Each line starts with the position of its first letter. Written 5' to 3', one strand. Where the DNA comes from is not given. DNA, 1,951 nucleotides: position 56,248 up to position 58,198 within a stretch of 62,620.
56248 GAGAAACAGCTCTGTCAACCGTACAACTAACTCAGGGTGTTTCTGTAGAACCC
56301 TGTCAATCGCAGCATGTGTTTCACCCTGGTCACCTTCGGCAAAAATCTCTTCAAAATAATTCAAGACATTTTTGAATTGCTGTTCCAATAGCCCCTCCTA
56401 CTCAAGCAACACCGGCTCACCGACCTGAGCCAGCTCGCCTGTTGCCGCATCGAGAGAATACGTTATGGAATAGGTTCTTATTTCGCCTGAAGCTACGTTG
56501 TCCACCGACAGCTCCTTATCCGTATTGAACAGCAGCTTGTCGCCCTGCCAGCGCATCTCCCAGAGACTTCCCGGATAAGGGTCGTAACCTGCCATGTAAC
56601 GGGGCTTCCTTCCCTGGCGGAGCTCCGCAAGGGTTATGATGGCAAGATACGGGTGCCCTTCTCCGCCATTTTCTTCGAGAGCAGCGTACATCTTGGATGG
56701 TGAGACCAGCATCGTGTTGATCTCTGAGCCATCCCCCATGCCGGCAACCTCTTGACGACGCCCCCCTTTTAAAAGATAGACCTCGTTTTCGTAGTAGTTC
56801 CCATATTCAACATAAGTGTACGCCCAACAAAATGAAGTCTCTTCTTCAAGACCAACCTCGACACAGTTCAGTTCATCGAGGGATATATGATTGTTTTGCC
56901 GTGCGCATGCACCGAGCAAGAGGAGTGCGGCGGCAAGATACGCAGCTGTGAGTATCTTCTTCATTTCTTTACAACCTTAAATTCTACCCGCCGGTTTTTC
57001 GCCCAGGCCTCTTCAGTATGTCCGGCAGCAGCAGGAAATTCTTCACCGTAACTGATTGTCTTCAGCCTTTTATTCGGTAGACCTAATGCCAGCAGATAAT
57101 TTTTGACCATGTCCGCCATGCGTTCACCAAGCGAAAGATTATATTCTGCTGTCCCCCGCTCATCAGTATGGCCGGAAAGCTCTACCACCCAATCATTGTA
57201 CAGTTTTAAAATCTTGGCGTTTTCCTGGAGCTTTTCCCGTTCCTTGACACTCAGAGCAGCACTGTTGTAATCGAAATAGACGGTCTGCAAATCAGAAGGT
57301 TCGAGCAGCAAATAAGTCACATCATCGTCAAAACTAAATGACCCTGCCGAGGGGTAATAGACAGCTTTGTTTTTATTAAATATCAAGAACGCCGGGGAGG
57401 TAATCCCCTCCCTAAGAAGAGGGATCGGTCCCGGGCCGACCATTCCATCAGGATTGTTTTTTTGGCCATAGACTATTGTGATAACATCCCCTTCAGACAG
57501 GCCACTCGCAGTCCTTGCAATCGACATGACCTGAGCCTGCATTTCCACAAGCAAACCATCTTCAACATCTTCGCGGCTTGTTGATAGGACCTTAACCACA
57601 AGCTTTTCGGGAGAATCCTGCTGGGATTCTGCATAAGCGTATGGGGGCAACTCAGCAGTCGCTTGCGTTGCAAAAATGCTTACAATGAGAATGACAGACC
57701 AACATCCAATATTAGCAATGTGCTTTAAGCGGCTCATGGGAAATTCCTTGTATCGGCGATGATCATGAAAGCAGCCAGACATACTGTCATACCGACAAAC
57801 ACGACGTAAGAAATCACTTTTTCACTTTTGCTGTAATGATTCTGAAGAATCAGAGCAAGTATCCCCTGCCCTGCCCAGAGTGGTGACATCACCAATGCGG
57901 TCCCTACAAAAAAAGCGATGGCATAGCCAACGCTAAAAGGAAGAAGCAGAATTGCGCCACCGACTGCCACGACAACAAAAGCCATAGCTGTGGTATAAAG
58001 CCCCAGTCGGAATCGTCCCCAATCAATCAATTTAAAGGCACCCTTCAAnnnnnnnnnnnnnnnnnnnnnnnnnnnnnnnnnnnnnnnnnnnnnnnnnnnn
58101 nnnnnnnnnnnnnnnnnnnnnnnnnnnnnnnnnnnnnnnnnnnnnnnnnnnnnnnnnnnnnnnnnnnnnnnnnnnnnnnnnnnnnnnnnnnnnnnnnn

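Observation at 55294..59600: GEMM-I riboswitch copy 2 heading an eight-gene envelope operon, and near-identical to copy 1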

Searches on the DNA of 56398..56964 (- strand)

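Call 17: search_rna_families(sources=[L001, L002, L003, L004], threshold=gathering)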
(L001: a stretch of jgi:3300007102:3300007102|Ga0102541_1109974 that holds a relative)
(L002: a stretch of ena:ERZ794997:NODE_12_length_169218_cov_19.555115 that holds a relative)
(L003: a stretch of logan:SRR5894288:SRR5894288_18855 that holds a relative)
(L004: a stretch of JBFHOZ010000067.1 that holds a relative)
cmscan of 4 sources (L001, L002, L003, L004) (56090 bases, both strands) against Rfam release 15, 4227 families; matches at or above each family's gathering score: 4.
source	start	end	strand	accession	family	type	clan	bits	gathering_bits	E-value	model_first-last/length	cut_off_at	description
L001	7431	7505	+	RF01051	c-di-GMP-I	Cis-reg; riboswitch;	CL00126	57.7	35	1e-08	1-87/87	no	c-di-GMP-I riboswitch aptamer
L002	3054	3128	+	RF01051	c-di-GMP-I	Cis-reg; riboswitch;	CL00126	57.7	35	1e-08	1-87/87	no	c-di-GMP-I riboswitch aptamer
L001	17385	17459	+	RF01051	c-di-GMP-I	Cis-reg; riboswitch;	CL00126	48.3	35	2e-06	1-87/87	no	c-di-GMP-I riboswitch aptamer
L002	13008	13082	+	RF01051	c-di-GMP-I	Cis-reg; riboswitch;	CL00126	48.3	35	2e-06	1-87/87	no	c-di-GMP-I riboswitch aptamer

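Call 69: search_rna_families(sources=[L131, L134, L135, L143, L145], threshold=evalue, max_evalue=0.1, show_alignments=2)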
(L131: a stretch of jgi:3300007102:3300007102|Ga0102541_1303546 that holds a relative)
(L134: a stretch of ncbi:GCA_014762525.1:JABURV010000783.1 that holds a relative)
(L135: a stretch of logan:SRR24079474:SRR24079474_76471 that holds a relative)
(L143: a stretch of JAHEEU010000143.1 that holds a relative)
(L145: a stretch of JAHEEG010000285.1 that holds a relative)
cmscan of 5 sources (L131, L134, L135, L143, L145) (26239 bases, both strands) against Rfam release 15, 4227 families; matches with E-value up to 0.1: 2.
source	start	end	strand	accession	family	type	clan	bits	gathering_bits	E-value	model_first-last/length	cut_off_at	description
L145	1845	1921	-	RF03168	c-di-GMP-I-UAU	Cis-reg; riboswitch;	CL00126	59.6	65.9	9.8e-11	1-81/81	no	c-di-GMP-I-UAU riboswitch aptamer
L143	3957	4033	+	RF03167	c-di-GMP-I-GGC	Cis-reg; riboswitch;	CL00126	54.9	59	1.4e-10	1-80/80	no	c-di-GMP-I-GGC riboswitch aptamer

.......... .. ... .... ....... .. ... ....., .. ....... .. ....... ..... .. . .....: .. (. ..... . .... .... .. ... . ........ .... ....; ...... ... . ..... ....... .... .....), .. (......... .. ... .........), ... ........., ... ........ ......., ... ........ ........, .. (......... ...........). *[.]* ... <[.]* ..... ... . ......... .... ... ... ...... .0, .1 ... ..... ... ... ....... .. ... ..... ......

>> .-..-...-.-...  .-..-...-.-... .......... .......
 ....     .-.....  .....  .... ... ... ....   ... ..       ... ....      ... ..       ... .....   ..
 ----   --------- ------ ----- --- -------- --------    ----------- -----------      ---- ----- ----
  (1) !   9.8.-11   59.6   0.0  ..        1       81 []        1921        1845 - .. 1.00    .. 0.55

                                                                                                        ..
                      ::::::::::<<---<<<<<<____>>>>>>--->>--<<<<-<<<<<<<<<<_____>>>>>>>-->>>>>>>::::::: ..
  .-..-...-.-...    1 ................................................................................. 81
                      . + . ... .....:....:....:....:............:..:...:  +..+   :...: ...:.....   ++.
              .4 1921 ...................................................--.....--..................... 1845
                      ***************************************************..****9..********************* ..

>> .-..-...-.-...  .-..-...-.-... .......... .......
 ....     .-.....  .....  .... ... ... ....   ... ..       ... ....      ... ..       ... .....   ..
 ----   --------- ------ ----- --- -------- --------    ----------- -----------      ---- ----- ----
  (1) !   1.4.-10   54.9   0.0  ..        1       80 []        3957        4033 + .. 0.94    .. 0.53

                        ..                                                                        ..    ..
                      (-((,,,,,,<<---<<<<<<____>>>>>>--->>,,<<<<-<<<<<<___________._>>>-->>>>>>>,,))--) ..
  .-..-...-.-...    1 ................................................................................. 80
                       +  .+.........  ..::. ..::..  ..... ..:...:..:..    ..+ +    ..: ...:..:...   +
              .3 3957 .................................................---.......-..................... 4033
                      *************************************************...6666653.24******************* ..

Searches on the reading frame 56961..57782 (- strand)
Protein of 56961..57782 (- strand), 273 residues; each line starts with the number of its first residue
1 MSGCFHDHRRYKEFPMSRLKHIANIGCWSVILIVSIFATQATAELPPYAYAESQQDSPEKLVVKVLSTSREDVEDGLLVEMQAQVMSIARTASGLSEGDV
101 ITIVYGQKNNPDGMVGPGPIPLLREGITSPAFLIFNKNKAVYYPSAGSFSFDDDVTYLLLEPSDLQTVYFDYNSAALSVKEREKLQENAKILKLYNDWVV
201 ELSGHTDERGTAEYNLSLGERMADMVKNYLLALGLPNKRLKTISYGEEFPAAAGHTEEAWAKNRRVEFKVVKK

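Call 7: search_protein_families(library=pfam, proteins=[window:56961-57782:-], max_evalue=0.1)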
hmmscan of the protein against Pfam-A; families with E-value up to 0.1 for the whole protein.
window:56961-57782:- (273 aa): 2 families
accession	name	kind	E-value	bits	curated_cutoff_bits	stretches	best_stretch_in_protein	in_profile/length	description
PF00691.25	OmpA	-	2.3e-19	70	27.2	1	169-264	1-98/98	OmpA family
PF05359.17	DUF748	-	0.059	11.8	50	1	163-209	876-922/1037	Domain of Unknown Function (DUF748)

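Call 10: find_encoding_contigs(protein=window:56961-57782:-, flank=10000, max_places=6)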
Protein window:56961-57782:- (273 aa): no gene with exactly this product is on record in the collection.

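Call 24: search_protein_families(library=ncbifam, proteins=[window:56961-57737:-], max_evalue=0.1)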
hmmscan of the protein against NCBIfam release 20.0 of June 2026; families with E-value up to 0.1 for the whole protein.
window:56961-57737:- (258 aa): 36 families (the best 25 are shown)
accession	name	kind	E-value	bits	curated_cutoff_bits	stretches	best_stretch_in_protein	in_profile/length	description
TIGR02802.1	Pal_lipo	equivalog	1.5e-34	118.2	125.35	1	152-254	1-103/104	peptidoglycan-associated lipoprotein Pal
NF053611.1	YiaD_Gzip_OmpA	equivalog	3.5e-26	92.2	175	1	152-255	103-206/206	YiaD family glycine zipper/OmpA-like lipoprotein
NF008067.1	PRK10802.1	equivalog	2e-23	83.1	261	1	148-251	64-167/171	peptidoglycan-associated lipoprotein Pal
NF053612.1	anchor_PA1041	equivalog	8.7e-23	81.5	250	1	148-255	128-235/236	PA1041 family peptidoglycan-binding anchor lipoprotein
NF045787.1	OmpABordt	equivalog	2.7e-19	69.6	200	1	153-256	87-190/194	outer membrane protein OmpA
NF053607.1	CHU_0125_OmpA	equivalog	1.2e-18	67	620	1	150-257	530-638/639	CHU_0125 family OmpA-like outer membrane integrity protein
NF053613.1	OMP_toxin_LptF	equivalog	1.6e-18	67.3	400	1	152-255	142-245/256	lipotoxin F family OmpA-related lipoprotein LptF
NF053585.1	OMP_LP_YfiB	equivalog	3.4e-17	62.8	128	1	152-253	57-158/163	outer membrane lipoprotein YfiB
TIGR03789.1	pdsO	hypoth_equivalog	2.2e-16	60.3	152.2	1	152-254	140-242/243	sortase-associated OmpA-like protein PdsO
NF052230.1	T9SS_PorE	exception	2.3e-16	59.2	600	1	147-236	511-600/648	PorE family type IX secretion system protein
NF007804.1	PRK10510.1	equivalog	6.8e-15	55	307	1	152-254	113-215/219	OmpA family lipoprotein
NF033763.1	exchanger_TraB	exception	3e-14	51.9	700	1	174-256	415-498/522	outer membrane exchange protein TraB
NF006542.0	PRK09039.1-1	equivalog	2.1e-11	43.5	388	1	153-257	509-626/627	peptidoglycan -binding protein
NF006545.0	PRK09039.1-4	equivalog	3.1e-11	43.5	372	1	153-256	226-340/342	peptidoglycan -binding protein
NF047620.1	FlgprotMotYVib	equivalog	5.5e-11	42.6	400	1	151-252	161-263/271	flagellar protein MotY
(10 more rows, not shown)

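Call 68: find_homologous_proteins(query=window:56961-57737:-, max_evalue=1e-10)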
Query window:56961-57737:- (258 aa): 2718 proteins with E <= 1e-10 among 3805 candidates; the best 120 are listed.
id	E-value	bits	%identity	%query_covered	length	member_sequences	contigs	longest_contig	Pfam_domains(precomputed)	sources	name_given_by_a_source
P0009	8.0e-166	567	100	100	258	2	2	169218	PF00691.26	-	-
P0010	7.4e-32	129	57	43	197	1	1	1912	PF00691.26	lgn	-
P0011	2.4e-31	127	55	43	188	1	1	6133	PF00691.26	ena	-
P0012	3.5e-31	126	54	43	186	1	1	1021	PF00691.26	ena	-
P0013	4.1e-31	126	57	43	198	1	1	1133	PF00691.26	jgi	jgi:peptidoglycan-associated lipoprotein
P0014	5.5e-31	126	54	43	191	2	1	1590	PF00691.26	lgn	-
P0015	5.8e-31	126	54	43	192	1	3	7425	PF00691.26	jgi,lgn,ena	jgi:peptidoglycan-associated lipoprotein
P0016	6.7e-31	125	50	50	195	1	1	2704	PF00691.26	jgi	jgi:peptidoglycan-associated lipoprotein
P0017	7.5e-31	125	53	43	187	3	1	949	PF00691.26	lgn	-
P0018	8.1e-31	125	54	43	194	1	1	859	PF00691.26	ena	-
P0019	8.1e-31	125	54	43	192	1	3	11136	PF00691.26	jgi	jgi:peptidoglycan-associated lipoprotein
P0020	1.0e-30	125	54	43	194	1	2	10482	PF00691.26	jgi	jgi:peptidoglycan-associated lipoprotein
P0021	1.0e-30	125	54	43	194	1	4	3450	PF00691.26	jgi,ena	jgi:peptidoglycan-associated lipoprotein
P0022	1.3e-30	124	54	43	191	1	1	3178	PF00691.26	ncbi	-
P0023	1.4e-30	124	53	43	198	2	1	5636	PF00691.26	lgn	-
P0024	1.4e-30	124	56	43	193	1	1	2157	PF00691.26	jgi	jgi:peptidoglycan-associated lipoprotein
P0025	1.6e-30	124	53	43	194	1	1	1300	PF00691.26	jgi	jgi:peptidoglycan-associated lipoprotein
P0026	1.6e-30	124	55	43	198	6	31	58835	PF00691.26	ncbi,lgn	-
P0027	1.7e-30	124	54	43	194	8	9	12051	PF00691.26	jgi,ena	-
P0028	1.8e-30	124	53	43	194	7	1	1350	PF00691.26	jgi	jgi:peptidoglycan-associated lipoprotein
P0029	1.8e-30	124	51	49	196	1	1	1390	PF00691.26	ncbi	-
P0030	1.8e-30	124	52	43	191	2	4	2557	PF00691.26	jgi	jgi:peptidoglycan-associated lipoprotein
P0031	1.9e-30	124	52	43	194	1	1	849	PF00691.26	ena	-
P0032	2.1e-30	124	52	48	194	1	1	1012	PF00691.26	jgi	jgi:peptidoglycan-associated lipoprotein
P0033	2.1e-30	124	51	43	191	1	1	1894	PF00691.26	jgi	jgi:peptidoglycan-associated lipoprotein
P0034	2.4e-30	124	54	43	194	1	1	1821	PF00691.26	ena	-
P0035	2.5e-30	124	54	43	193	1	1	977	PF00691.26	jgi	jgi:peptidoglycan-associated lipoprotein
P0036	3.0e-30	123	54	43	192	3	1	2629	PF00691.26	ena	-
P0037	3.2e-30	123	54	43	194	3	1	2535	PF00691.26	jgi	-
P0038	3.3e-30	123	51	49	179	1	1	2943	PF00691.26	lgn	-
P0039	3.3e-30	123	56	43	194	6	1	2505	PF00691.26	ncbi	-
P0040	3.4e-30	123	52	48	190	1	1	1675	PF00691.26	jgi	jgi:peptidoglycan-associated lipoprotein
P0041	3.5e-30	123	52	43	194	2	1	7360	PF00691.26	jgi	jgi:peptidoglycan-associated lipoprotein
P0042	3.5e-30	123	53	45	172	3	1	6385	PF00691.26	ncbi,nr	ncbi:MAG TPA: peptidoglycan-associated lipoprotein Pal, partial [Vicinamibacterales bacterium]|nr:pe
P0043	3.9e-30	123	50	48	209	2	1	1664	PF00691.26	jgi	-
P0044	4.1e-30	123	55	43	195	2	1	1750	PF00691.26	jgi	jgi:peptidoglycan-associated lipoprotein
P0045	5.0e-30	123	52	48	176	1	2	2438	PF00691.26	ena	-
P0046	5.1e-30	123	53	43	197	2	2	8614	PF00691.26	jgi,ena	jgi:peptidoglycan-associated lipoprotein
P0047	5.2e-30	123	52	43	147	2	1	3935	PF00691.26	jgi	jgi:peptidoglycan-associated lipoprotein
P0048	5.2e-30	123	56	43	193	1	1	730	PF00691.26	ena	-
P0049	5.2e-30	123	55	43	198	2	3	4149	PF00691.26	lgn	-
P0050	5.6e-30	122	53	43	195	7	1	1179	PF00691.26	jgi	jgi:peptidoglycan-associated lipoprotein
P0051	5.9e-30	122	55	43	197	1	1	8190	PF00691.26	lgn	-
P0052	6.5e-30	122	54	43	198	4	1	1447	PF00691.26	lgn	-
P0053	6.5e-30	122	53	42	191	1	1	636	PF00691.26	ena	-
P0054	7.3e-30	122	55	43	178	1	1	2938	PF00691.26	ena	-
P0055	7.4e-30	122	50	49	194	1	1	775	PF00691.26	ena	-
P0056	7.7e-30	122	52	48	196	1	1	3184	PF00691.26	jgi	jgi:peptidoglycan-associated lipoprotein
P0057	7.7e-30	122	53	43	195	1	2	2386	PF00691.26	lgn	-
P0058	7.8e-30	122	52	43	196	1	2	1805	PF00691.26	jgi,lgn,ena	jgi:peptidoglycan-associated lipoprotein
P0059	7.8e-30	122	53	43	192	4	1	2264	PF00691.26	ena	-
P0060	7.9e-30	122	55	43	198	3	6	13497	PF00691.26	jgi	jgi:peptidoglycan-associated lipoprotein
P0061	8.4e-30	122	52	43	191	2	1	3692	PF00691.26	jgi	jgi:peptidoglycan-associated lipoprotein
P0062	8.5e-30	122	52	48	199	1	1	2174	PF00691.26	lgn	-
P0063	8.7e-30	122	50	49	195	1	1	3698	PF00691.26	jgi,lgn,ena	-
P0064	9.1e-30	122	54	43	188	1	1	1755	PF00691.26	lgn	-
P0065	9.1e-30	122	53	43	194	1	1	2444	PF00691.26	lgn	-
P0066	1.1e-29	121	53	43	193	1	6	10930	PF00691.26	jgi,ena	-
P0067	1.2e-29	121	54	43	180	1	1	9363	PF00691.26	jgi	jgi:peptidoglycan-associated lipoprotein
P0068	1.3e-29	121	52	43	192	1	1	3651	PF00691.26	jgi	jgi:peptidoglycan-associated lipoprotein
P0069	1.4e-29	121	53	43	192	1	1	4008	PF00691.26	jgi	jgi:peptidoglycan-associated lipoprotein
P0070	1.4e-29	121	51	43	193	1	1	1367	PF00691.26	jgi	jgi:peptidoglycan-associated lipoprotein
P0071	1.4e-29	121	55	43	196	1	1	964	PF00691.26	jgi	jgi:peptidoglycan-associated lipoprotein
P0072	1.5e-29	121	57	43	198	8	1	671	PF00691.26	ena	-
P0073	1.6e-29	121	52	47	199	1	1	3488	PF00691.26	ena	-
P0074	1.6e-29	121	57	43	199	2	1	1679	PF00691.26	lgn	-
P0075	1.7e-29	121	44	59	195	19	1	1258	PF00691.26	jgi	jgi:peptidoglycan-associated lipoprotein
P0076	1.7e-29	121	54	43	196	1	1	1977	PF00691.26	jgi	jgi:peptidoglycan-associated lipoprotein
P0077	1.8e-29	121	52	45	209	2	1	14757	PF00691.26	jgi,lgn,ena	-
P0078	1.9e-29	121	57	43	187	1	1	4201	PF00691.26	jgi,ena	-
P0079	1.9e-29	121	52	43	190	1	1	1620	PF00691.26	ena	-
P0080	2.0e-29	121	52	43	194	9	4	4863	PF00691.26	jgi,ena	-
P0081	2.6e-29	120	52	43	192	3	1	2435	PF00691.26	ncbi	-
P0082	2.7e-29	120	54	43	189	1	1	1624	PF00691.26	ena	-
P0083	2.7e-29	120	55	43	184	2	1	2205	PF00691.26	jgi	jgi:peptidoglycan-associated lipoprotein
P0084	2.9e-29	120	53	43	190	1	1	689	PF00691.26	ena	-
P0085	3.2e-29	120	52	48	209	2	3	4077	PF00691.26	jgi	jgi:peptidoglycan-associated lipoprotein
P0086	3.3e-29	120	55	43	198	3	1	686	PF00691.26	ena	-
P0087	3.7e-29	120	52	43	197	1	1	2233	PF00691.26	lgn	-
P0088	3.8e-29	120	52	43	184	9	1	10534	PF00691.26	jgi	jgi:peptidoglycan-associated lipoprotein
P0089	4.0e-29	120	54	43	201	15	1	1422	PF00691.26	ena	-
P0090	4.0e-29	120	52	43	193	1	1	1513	PF00691.26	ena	-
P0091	4.3e-29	120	55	43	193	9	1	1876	PF00691.26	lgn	-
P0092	4.4e-29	120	59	42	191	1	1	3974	PF00691.26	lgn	-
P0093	4.6e-29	119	54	43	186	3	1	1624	PF00691.26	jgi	jgi:peptidoglycan-associated lipoprotein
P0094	4.7e-29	119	51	43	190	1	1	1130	PF00691.26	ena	-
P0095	4.7e-29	119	54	43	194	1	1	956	PF00691.26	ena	-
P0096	4.7e-29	119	50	50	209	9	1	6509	PF00691.26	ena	-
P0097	4.8e-29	119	54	43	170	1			PF00691.26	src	-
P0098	4.9e-29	119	60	32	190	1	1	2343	PF00691.26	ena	-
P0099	4.9e-29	119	52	43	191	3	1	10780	PF00691.26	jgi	jgi:peptidoglycan-associated lipoprotein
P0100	5.5e-29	119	58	43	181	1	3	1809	PF00691.26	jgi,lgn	-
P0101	5.8e-29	119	52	48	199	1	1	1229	PF00691.26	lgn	-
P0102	6.0e-29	119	51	49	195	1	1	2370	PF00691.26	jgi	jgi:peptidoglycan-associated lipoprotein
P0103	6.6e-29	119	51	43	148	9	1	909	PF00691.26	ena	-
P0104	6.9e-29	119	47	47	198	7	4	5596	PF00691.26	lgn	-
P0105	7.0e-29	119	48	49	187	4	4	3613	PF00691.26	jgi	jgi:peptidoglycan-associated lipoprotein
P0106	7.1e-29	119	50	43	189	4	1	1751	PF00691.26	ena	-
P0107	7.1e-29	119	43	62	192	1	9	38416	PF00691.26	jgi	jgi:peptidoglycan-associated lipoprotein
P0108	7.3e-29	119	50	43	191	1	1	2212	PF00691.26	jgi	jgi:peptidoglycan-associated lipoprotein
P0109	7.4e-29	119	51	43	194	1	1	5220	PF00691.26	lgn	-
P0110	8.0e-29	119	50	48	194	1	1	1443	PF00691.26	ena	-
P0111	8.6e-29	119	53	43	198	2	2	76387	PF00691.26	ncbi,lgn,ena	-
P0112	8.9e-29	119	53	43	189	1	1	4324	PF00691.26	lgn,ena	-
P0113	9.4e-29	118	51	43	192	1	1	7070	PF00691.26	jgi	jgi:peptidoglycan-associated lipoprotein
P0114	9.6e-29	118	54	43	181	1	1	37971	PF00691.26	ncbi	ncbi:peptidoglycan-associated lipoprotein Pal [Acidobacteriota bacterium]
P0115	1.0e-28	118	53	43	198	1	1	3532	PF00691.26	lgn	-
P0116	1.1e-28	118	52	43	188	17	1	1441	PF00691.26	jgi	-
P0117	1.3e-28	118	53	43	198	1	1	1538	PF00691.26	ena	-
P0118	1.3e-28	118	52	43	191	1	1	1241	PF00691.26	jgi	jgi:peptidoglycan-associated lipoprotein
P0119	1.3e-28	118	53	43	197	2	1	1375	PF00691.26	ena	-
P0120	1.4e-28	118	54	43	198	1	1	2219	PF00691.26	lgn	-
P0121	1.4e-28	118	54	43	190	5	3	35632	PF00691.26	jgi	jgi:peptidoglycan-associated lipoprotein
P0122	1.5e-28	118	51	43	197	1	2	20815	PF00691.26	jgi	jgi:peptidoglycan-associated lipoprotein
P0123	1.5e-28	118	52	43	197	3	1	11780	PF00691.26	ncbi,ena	-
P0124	1.6e-28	118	55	43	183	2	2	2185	PF00691.26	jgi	jgi:peptidoglycan-associated lipoprotein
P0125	1.8e-28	118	52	44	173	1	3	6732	PF00691.26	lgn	-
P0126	1.8e-28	117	55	43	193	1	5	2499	PF00691.26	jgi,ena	-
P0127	2.1e-28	117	51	43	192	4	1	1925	PF00691.26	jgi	jgi:peptidoglycan-associated lipoprotein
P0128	2.1e-28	117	48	49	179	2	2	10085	PF00691.26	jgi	jgi:peptidoglycan-associated lipoprotein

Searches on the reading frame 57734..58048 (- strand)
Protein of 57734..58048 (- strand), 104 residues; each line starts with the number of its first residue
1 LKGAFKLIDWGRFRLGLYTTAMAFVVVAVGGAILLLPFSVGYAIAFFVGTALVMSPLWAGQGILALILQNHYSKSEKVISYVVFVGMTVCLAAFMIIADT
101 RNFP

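Call 7: search_protein_families(library=pfam, proteins=[window:57734-58048:-], max_evalue=0.1)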
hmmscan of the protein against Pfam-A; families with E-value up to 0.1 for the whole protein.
window:57734-58048:- (104 aa): 0 families

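Call 24: search_protein_families(library=ncbifam, proteins=[window:57734-57985:-], max_evalue=0.1)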
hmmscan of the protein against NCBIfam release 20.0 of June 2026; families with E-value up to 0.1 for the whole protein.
window:57734-57985:- (83 aa): 2 families
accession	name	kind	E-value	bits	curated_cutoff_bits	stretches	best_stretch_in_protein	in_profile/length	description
TIGR00946.1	2a69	subfamily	0.0032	16.6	246.05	1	30-75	286-329/336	auxin efflux carrier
TIGR02537.2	arch_flag_Nterm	domain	0.038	13.5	20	1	57-73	8-24/33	archaellin/type IV pilin N-terminal domain-containing protein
